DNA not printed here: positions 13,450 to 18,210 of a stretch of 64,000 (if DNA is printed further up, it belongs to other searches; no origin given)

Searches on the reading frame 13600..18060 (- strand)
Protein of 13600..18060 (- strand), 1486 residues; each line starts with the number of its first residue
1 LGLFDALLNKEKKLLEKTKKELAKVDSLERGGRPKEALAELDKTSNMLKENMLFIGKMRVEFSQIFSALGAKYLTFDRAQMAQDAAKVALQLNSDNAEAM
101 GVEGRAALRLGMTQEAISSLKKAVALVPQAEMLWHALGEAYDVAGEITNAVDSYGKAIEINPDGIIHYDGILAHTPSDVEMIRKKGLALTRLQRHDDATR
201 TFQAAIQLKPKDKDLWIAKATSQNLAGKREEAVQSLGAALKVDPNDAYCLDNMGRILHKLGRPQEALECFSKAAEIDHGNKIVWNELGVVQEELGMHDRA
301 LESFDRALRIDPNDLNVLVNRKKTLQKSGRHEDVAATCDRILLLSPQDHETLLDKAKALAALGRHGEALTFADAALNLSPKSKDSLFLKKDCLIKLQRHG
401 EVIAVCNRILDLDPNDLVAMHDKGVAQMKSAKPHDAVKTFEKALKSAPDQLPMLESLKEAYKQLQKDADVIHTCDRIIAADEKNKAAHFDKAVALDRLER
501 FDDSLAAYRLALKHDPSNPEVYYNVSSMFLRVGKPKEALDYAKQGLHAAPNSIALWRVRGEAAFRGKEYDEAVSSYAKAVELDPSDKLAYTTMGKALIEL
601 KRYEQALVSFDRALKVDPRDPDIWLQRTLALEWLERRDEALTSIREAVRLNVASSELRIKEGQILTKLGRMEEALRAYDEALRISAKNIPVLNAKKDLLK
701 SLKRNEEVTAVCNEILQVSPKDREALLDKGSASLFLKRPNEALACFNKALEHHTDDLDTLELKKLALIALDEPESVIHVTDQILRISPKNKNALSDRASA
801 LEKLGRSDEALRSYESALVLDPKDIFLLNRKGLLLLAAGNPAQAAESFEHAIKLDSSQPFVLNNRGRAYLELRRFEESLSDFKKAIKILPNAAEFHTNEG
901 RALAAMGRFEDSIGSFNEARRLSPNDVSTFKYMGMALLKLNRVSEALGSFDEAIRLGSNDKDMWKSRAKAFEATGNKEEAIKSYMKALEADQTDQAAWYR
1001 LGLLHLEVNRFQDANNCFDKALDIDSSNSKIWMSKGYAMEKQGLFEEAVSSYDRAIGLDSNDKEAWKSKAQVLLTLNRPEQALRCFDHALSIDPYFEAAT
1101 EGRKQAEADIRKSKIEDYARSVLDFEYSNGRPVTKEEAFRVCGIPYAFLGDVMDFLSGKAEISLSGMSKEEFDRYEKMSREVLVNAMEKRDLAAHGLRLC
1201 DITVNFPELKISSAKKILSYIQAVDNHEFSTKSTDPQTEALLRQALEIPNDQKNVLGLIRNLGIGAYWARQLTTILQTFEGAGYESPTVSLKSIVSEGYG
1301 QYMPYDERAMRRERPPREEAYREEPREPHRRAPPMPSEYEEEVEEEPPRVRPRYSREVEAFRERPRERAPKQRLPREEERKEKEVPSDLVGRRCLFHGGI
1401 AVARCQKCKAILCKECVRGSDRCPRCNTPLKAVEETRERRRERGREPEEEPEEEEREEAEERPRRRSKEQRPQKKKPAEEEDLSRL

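Call 45: search_protein_families(library=pfam, proteins=[window:13600-18060:-], max_evalue=0.0001)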
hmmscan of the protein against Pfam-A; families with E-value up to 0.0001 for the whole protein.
window:13600-18060:- (1486 aa): 34 families (the best 25 are shown)
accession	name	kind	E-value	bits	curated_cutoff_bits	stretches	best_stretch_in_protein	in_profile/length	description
PF00515.34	TPR_1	-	4.8e-134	431.8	27.8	5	283-314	3-34/34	Tetratricopeptide repeat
PF07719.23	TPR_2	-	3.4e-130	414.1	27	4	860-891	2-33/34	Tetratricopeptide repeat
PF13181.12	TPR_8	-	1e-92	296.9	25.7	0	283-314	3-34/34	Tetratricopeptide repeat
PF13432.12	TPR_16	-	9.1e-89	291.7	32.7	7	999-1062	1-64/65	Tetratricopeptide repeat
PF13414.12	TPR_11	-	8.4e-87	285.1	26.8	2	594-629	1-36/42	TPR repeat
PF13428.12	TPR_14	-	4.2e-79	253.1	23.5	0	962-1003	2-43/44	Tetratricopeptide repeat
PF13431.12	TPR_17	-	7.5e-74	238.4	24.4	0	239-268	5-34/34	Tetratricopeptide repeat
PF14559.12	TPR_19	-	5.9e-66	219.2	25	1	567-624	5-62/68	Tetratricopeptide repeat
PF13371.12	TPR_9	-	1.1e-63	211.6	35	2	391-449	3-61/73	Tetratricopeptide repeat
PF13424.12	TPR_12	-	3e-56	188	30.1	1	249-311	4-75/77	Tetratricopeptide repeat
PF13176.12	TPR_7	-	5.4e-40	132.5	27.9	0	798-824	6-34/36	Tetratricopeptide repeat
PF23914.1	TPR_CcmH_CycH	-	1.1e-38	133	42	1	923-1022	46-148/158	Cytochrome c-type biogenesis protein H TPR domain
PF12895.13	ANAPC3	-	5e-31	107.3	27.2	1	333-405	7-78/82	Anaphase-promoting complex, cyclosome, subunit 3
PF03704.23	BTAD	-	8.7e-27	94.7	22.1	0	88-157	53-122/146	Bacterial transcriptional activator domain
PF13174.12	TPR_6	-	8.5e-26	89.2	26.3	0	287-313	6-32/33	Tetratricopeptide repeat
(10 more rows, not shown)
